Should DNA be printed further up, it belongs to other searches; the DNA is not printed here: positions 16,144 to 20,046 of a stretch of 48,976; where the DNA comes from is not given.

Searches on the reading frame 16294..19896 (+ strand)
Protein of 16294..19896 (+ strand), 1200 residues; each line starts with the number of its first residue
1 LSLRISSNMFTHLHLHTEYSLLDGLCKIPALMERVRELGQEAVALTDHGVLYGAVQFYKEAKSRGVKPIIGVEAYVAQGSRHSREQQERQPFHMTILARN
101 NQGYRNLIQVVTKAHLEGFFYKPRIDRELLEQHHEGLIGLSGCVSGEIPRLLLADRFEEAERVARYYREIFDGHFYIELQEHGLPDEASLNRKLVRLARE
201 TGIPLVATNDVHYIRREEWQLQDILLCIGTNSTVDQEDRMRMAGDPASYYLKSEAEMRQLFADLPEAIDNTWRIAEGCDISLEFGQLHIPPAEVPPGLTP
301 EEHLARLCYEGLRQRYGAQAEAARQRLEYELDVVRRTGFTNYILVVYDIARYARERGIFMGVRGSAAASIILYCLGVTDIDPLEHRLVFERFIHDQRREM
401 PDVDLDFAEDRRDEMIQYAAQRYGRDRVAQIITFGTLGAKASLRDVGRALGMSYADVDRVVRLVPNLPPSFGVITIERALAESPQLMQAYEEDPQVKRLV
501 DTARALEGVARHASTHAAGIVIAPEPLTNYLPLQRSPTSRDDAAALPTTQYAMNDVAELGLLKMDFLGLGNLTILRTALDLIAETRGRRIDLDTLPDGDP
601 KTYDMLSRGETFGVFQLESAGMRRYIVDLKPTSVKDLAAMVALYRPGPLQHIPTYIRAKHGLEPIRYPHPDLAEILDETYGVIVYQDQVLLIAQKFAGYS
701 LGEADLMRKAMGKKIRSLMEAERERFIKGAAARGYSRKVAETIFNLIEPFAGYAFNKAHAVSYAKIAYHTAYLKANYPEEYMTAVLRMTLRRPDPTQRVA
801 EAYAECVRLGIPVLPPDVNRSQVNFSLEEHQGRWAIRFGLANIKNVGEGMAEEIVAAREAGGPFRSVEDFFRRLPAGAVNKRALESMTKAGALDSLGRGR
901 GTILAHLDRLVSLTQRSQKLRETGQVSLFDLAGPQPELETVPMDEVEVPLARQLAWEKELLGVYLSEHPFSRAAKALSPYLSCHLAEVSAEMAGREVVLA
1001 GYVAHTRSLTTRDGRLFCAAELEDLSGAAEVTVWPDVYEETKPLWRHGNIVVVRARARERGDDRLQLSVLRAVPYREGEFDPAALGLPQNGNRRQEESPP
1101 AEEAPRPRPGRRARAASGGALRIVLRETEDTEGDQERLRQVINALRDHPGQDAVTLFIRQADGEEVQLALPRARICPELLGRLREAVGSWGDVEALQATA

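Call 77: search_protein_families(library=pfam, proteins=[window:16294-19896:+], max_evalue=0.00001)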
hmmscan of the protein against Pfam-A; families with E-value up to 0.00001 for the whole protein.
window:16294-19896:+ (1200 aa): 5 families
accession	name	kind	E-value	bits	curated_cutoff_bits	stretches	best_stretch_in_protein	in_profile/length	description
PF07733.18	DNA_pol3_alpha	-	2.5e-90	303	23.9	1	302-568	1-260/260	Bacterial DNA polymerase III alpha NTPase domain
PF17657.6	DNA_pol3_finger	-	2.6e-62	209.5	22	1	571-733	1-165/166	Bacterial DNA polymerase III alpha subunit finger domain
PF02811.25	PHP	-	5.8e-58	196.3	26.4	1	12-182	1-164/164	PHP domain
PF14579.12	HHH_6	-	3.9e-30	104.3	25.6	1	810-901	1-88/90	Helix-hairpin-helix motif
PF01336.31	tRNA_anti-codon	-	2.3e-08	34.3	27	1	997-1070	1-70/75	OB-fold nucleic acid binding domain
